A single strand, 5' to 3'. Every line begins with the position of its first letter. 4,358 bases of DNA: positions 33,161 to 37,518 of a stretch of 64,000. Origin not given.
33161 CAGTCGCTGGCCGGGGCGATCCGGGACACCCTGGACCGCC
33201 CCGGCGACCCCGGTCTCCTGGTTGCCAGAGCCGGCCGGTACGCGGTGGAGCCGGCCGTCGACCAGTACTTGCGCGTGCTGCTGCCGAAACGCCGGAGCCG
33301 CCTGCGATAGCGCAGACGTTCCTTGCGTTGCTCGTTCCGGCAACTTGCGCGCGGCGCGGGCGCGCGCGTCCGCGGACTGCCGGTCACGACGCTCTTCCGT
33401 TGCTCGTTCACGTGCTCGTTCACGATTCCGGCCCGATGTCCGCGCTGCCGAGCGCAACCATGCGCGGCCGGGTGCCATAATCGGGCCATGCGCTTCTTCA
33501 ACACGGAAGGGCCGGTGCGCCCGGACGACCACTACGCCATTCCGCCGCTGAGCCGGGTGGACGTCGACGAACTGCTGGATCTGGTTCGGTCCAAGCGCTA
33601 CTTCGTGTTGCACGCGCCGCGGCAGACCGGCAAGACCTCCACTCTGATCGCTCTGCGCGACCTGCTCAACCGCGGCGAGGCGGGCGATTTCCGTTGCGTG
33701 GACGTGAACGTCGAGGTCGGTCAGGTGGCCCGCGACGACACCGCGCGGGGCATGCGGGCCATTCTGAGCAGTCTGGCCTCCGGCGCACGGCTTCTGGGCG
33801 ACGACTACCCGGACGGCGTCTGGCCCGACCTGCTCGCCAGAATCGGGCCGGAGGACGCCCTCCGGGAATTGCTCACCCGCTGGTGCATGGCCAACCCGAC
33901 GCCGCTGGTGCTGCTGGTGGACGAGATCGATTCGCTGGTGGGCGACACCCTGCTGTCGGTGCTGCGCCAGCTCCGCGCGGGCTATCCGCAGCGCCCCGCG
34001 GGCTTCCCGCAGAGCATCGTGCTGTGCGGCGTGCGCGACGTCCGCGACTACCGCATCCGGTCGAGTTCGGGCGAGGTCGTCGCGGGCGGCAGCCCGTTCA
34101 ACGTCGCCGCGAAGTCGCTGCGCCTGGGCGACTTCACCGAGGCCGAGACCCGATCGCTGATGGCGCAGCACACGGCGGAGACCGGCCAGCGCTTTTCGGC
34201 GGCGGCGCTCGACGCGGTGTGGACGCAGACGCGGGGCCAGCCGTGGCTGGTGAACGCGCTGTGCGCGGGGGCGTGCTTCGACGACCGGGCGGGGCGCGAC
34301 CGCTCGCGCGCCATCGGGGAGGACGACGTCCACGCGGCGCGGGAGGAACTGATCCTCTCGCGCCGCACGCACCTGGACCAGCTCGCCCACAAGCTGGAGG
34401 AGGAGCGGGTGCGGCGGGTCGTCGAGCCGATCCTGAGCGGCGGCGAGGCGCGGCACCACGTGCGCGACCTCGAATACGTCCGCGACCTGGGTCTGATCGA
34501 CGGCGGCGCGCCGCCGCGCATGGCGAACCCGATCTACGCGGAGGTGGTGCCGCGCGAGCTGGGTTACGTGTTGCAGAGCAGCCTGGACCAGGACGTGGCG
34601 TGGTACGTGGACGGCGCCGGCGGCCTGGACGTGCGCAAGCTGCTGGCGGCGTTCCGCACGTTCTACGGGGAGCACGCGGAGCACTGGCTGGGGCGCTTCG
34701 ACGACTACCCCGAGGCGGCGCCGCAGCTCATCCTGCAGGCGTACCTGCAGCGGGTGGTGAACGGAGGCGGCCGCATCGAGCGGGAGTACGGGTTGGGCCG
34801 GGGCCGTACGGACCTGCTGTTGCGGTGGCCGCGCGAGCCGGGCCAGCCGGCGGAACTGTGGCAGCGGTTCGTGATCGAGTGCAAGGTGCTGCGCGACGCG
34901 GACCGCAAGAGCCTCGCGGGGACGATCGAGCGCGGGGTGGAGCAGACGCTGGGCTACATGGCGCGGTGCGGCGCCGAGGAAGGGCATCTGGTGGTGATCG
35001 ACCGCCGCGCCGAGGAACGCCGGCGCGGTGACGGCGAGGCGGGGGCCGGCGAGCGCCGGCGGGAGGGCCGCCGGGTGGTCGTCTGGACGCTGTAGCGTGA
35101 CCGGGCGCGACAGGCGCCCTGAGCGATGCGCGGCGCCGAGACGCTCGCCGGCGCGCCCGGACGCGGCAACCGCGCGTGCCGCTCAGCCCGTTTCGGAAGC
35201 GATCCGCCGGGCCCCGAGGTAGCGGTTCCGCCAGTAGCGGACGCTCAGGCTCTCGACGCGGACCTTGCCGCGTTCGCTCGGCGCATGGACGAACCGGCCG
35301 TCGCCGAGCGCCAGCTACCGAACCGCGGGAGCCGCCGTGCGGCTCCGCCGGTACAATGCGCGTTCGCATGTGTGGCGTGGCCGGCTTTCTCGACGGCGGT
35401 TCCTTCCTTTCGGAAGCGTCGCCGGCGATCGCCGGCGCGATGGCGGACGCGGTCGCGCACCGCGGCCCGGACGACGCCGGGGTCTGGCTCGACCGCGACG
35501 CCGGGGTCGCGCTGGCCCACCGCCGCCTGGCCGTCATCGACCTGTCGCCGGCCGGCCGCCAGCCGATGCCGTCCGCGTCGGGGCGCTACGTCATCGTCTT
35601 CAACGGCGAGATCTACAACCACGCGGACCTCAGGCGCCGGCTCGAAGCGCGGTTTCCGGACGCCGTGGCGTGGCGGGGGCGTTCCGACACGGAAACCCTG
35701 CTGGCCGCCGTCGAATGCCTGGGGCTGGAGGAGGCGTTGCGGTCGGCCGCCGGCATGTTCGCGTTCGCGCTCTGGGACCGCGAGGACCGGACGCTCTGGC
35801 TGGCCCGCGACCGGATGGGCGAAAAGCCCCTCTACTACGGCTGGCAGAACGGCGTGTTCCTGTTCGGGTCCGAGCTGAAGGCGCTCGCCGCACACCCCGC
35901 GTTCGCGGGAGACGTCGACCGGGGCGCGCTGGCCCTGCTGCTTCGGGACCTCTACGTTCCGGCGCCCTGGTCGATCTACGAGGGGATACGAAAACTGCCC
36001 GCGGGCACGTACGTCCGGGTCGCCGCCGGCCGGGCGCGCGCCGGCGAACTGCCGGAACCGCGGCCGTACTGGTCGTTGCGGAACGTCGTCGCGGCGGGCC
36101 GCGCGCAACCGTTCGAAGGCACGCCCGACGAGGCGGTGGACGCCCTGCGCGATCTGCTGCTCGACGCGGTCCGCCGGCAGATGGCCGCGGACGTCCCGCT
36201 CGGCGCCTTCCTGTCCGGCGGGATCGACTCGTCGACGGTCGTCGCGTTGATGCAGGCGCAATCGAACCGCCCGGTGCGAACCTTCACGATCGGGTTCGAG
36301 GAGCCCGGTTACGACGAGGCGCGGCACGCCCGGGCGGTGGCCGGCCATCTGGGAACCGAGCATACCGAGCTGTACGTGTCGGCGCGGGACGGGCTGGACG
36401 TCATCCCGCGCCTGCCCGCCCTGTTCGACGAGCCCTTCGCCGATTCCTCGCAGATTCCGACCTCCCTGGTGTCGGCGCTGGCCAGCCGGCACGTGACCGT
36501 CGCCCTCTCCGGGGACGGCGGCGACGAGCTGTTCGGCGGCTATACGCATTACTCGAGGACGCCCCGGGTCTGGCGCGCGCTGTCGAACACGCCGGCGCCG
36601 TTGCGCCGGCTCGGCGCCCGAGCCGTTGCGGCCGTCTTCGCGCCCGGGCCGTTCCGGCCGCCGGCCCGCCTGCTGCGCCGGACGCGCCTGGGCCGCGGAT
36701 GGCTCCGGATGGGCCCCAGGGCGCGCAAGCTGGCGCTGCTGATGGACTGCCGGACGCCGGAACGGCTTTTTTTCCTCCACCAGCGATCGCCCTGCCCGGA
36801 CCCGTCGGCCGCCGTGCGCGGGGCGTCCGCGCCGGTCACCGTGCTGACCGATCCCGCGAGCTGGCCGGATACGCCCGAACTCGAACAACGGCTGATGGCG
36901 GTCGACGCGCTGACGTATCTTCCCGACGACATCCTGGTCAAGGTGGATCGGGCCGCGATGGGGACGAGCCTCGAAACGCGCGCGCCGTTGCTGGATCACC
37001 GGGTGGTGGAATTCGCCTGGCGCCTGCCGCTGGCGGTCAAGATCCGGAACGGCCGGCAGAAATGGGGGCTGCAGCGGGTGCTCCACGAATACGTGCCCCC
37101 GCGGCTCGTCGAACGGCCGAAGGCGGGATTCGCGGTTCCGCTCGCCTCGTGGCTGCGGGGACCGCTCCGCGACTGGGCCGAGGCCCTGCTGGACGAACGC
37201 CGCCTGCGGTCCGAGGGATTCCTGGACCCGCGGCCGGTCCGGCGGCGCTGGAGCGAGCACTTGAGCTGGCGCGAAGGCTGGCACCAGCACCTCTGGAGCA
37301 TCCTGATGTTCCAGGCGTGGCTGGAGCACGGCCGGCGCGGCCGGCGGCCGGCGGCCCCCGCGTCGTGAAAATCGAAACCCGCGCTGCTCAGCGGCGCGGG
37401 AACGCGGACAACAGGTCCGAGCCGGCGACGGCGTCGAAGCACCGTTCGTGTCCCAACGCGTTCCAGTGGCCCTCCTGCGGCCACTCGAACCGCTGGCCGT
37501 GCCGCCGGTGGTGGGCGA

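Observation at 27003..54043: Three small accessory cassettes share one architecture: gene(s) bracketed by 25-47-bp direct repeats that copy the edge of a backbone gene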

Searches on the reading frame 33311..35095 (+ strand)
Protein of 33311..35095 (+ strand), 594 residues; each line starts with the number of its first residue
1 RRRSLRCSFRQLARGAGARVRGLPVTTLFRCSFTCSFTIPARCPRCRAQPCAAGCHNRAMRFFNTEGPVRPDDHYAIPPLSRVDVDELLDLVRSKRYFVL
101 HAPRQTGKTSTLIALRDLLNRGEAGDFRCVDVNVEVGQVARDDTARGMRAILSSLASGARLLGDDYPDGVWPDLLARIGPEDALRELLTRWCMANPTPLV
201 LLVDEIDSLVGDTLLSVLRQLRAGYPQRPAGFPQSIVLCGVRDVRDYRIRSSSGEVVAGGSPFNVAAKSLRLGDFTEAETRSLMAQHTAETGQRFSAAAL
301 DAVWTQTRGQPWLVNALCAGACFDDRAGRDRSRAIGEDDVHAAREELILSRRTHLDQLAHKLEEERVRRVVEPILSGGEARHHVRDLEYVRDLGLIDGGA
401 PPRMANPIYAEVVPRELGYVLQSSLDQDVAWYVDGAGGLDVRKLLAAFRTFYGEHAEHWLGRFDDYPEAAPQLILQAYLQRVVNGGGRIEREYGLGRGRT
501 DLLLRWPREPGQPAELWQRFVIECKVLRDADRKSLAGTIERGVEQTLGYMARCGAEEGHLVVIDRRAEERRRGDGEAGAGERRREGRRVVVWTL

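Call 51: search_protein_families(library=pfam, proteins=[window:33311-35095:+], max_evalue=0.01)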
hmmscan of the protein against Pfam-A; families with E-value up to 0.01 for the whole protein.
window:33311-35095:+ (594 aa): 3 families
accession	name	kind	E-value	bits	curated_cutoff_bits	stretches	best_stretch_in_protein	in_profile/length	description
PF13401.12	AAA_22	-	5.9e-07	30.3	27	1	94-246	4-128/130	AAA domain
PF13191.12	AAA_16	-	0.00056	20.9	32.6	1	87-210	14-145/167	AAA ATPase domain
PF14516.12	AAA_35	-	0.00092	18.6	27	0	100-315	36-237/331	AAA-like domain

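Call 52: search_protein_families(library=padloc, proteins=[window:33311-35095:+], max_evalue=0.01)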
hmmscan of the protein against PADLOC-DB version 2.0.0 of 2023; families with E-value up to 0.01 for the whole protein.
window:33311-35095:+ (594 aa): 0 families

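Call 79: search_protein_families(library=ncbifam, proteins=[window:33311-35095:+], max_evalue=0.1)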
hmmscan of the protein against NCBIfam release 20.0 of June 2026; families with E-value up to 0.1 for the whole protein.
window:33311-35095:+ (594 aa): 0 families

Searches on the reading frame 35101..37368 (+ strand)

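Call 51: search_protein_families(library=pfam, proteins=[window:35101-37368:+], max_evalue=0.01)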
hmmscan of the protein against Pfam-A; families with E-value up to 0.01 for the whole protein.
window:35101-37368:+ (755 aa): 6 families
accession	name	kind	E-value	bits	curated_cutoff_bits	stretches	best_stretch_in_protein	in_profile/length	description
PF00733.27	Asn_synthase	-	1.3e-115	387.3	21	1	349-742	2-354/354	Asparagine synthase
PF13522.11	GATase_6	-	6.5e-43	146.3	27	1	123-258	1-130/130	Glutamine amidotransferase domain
PF13537.11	GATase_7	-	1e-40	139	25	1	140-263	1-122/123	Glutamine amidotransferase domain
PF12481.13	DUF3700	-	0.00045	20.2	27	1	211-250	124-163/228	Aluminium induced protein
PF02540.23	NAD_synthase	-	0.0036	16.9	21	1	347-424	3-79/242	NAD synthase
PF06508.19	QueC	-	0.004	17.1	22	1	370-427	5-61/210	Queuosine biosynthesis protein QueC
